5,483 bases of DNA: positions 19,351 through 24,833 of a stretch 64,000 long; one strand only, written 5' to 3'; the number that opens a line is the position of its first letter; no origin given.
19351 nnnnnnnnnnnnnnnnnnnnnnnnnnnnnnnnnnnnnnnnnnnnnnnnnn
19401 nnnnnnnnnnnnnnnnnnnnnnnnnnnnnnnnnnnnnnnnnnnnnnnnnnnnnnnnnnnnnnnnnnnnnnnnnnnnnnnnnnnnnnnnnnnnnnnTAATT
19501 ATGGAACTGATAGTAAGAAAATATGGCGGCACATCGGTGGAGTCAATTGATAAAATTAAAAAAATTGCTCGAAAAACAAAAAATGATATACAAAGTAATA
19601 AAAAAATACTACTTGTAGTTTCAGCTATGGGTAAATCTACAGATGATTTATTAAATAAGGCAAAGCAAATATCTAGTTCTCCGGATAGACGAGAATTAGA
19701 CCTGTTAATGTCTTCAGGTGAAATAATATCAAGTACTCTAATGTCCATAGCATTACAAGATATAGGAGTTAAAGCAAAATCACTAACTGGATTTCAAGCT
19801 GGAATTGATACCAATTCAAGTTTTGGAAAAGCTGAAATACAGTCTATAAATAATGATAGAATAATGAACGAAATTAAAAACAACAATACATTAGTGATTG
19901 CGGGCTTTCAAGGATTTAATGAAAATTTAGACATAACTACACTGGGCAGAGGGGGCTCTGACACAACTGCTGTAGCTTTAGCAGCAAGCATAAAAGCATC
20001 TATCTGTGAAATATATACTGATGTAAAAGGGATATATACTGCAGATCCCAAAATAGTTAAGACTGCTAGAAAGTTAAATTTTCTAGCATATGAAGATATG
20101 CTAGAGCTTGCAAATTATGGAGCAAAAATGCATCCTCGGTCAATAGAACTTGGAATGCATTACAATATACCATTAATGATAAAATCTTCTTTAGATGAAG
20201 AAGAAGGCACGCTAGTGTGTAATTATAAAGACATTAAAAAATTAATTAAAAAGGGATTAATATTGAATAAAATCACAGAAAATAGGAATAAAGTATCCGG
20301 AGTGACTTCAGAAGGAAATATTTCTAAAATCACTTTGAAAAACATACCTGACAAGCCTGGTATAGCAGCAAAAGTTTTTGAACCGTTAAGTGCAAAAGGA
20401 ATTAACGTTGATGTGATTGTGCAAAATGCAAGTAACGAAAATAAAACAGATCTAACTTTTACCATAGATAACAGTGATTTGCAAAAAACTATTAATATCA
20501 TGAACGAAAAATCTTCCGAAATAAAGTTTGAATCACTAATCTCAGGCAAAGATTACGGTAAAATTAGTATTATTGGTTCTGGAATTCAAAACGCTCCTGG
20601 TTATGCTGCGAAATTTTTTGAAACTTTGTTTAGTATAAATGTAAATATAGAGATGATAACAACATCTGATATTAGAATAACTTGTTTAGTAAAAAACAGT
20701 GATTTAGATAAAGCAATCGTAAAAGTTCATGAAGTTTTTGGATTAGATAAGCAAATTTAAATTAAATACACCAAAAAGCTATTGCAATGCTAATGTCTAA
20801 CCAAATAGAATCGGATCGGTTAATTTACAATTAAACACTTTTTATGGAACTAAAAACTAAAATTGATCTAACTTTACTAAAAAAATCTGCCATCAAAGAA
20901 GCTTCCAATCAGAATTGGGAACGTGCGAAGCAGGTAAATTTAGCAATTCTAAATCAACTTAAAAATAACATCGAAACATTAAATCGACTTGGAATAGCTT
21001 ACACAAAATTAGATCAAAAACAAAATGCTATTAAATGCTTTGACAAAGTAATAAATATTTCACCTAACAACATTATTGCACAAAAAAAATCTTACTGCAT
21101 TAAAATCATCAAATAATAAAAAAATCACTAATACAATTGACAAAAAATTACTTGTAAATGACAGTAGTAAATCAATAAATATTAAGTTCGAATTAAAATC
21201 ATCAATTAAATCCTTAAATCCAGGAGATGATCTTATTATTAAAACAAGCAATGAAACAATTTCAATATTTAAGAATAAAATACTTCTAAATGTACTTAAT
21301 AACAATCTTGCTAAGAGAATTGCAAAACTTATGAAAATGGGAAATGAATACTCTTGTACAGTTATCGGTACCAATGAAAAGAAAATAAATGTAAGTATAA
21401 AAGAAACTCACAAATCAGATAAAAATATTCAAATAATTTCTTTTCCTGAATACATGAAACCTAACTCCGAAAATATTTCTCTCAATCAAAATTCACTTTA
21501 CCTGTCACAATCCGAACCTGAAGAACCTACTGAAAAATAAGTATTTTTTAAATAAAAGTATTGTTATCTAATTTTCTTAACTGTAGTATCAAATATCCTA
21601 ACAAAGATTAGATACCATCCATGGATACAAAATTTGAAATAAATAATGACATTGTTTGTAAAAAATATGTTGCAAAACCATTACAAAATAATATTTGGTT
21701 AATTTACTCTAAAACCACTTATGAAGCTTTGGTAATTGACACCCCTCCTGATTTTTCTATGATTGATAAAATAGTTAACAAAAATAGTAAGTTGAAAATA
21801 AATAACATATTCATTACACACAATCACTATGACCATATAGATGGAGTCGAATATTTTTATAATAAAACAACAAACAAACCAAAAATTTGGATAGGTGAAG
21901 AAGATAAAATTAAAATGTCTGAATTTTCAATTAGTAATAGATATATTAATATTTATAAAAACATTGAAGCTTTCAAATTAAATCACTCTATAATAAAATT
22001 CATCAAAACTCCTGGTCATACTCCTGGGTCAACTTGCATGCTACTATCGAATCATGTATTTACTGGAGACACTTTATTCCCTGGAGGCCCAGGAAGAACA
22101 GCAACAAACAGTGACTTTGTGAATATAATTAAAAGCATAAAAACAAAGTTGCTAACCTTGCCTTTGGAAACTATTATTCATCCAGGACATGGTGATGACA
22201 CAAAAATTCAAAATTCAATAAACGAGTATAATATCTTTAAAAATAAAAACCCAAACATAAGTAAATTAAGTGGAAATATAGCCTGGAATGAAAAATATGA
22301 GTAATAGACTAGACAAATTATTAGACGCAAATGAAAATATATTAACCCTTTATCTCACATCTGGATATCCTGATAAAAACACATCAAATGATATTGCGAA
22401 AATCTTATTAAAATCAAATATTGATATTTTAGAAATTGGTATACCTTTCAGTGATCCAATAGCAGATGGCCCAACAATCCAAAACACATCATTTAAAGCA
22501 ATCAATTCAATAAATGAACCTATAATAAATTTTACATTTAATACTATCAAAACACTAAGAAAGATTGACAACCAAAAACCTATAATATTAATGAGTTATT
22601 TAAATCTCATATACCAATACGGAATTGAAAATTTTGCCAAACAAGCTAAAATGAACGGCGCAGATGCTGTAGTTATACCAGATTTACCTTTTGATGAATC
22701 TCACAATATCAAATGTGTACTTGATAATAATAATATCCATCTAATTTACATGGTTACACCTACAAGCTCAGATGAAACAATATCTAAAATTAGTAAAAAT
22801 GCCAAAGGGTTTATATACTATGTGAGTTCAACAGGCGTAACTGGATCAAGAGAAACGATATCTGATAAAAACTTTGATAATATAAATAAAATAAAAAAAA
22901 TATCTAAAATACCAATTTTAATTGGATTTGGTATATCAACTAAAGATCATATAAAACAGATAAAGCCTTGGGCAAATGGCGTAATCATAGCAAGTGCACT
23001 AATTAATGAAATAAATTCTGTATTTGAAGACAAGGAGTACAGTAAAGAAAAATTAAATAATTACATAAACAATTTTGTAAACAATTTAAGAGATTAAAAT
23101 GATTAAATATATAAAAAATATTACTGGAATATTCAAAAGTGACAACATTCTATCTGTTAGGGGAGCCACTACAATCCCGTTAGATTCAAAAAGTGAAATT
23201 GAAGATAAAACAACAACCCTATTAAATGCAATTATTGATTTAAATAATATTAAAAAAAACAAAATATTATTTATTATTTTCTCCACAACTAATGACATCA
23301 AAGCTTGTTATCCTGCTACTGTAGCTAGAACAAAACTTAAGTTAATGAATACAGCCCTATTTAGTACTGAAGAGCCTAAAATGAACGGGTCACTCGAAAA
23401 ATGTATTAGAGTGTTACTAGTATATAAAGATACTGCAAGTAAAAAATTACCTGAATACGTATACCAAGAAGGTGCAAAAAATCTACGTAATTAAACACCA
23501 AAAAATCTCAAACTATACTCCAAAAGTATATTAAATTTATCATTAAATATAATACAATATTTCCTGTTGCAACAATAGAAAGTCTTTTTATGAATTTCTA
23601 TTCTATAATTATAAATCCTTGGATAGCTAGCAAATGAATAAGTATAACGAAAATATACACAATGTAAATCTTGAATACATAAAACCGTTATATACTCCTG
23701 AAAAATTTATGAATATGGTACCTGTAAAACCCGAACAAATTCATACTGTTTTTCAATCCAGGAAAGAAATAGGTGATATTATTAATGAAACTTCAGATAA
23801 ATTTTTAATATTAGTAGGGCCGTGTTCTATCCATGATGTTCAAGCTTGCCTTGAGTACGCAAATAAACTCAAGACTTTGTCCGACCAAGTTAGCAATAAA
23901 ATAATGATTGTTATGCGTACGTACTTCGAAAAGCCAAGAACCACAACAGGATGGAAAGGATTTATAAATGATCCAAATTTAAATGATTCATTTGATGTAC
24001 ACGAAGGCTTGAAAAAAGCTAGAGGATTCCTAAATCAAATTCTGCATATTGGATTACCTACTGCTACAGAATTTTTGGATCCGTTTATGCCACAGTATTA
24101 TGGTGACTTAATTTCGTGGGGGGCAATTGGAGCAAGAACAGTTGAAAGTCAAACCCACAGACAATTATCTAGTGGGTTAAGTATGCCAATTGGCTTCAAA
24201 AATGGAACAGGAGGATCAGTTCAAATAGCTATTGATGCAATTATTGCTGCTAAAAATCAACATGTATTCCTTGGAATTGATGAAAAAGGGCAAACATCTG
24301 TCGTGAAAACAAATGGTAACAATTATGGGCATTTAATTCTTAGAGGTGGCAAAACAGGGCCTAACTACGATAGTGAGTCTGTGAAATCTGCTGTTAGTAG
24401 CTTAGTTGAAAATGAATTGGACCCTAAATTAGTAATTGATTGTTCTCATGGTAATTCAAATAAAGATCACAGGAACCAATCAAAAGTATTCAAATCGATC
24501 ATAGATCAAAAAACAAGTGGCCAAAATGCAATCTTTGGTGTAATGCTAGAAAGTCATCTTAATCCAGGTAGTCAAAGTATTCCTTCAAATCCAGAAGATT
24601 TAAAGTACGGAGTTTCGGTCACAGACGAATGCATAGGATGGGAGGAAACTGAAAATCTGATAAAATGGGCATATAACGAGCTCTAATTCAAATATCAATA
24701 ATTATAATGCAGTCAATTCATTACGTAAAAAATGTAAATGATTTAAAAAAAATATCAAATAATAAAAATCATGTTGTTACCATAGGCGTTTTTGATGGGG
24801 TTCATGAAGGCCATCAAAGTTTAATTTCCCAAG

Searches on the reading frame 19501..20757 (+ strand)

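Call 47: search_protein_families(library=pfam, proteins=[window:19501-20757:+], max_evalue=0.00001)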
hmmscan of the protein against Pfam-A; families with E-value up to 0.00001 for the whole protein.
window:19501-20757:+ (419 aa): 4 families
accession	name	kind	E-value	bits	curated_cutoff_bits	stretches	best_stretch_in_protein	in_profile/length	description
PF00696.33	AA_kinase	-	1.7e-46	159.3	24.9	1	3-229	2-234/234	Amino acid kinase family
PF22468.2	ACT_9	-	3.1e-32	110.6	27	2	355-413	1-61/61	ACT domain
PF13840.12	ACT_7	-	1.4e-16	60.6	27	1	349-407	3-61/65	ACT domain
PF01842.31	ACT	-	3.4e-12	46.3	27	1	283-334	8-61/66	ACT domain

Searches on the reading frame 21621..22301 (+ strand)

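Call 47: search_protein_families(library=pfam, proteins=[window:21621-22301:+], max_evalue=0.00001)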
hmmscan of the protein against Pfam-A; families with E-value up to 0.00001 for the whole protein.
window:21621-22301:+ (227 aa): 1 family
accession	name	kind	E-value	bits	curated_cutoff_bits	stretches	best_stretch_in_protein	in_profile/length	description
PF00753.33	Lactamase_B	-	2e-13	51.2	22.7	1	20-190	3-196/196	Metallo-beta-lactamase superfamily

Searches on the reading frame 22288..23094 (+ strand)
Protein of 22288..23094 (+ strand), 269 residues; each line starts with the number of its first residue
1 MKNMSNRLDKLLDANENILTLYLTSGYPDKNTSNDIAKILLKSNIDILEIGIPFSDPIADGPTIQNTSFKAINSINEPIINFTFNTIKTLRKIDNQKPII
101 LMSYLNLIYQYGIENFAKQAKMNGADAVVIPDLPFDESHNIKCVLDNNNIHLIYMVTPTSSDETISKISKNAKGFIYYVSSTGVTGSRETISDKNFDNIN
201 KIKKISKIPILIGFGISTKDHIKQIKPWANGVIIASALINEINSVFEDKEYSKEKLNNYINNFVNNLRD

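Call 47: search_protein_families(library=pfam, proteins=[window:22288-23094:+], max_evalue=0.00001)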
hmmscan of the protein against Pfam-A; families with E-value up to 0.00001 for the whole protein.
window:22288-23094:+ (269 aa): 1 family
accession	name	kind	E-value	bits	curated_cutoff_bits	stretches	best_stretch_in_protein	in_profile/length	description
PF00290.26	Trp_syntA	-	4e-76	255.8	27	1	10-263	3-254/259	Tryptophan synthase alpha chain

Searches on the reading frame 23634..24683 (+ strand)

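Call 47: search_protein_families(library=pfam, proteins=[window:23634-24683:+], max_evalue=0.00001)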
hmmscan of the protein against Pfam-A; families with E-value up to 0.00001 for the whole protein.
window:23634-24683:+ (350 aa): 1 family
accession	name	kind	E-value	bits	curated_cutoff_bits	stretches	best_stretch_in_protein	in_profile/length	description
PF00793.26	DAHP_synth_1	-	1.8e-86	289.8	25.5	1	42-342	8-268/270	DAHP synthetase I family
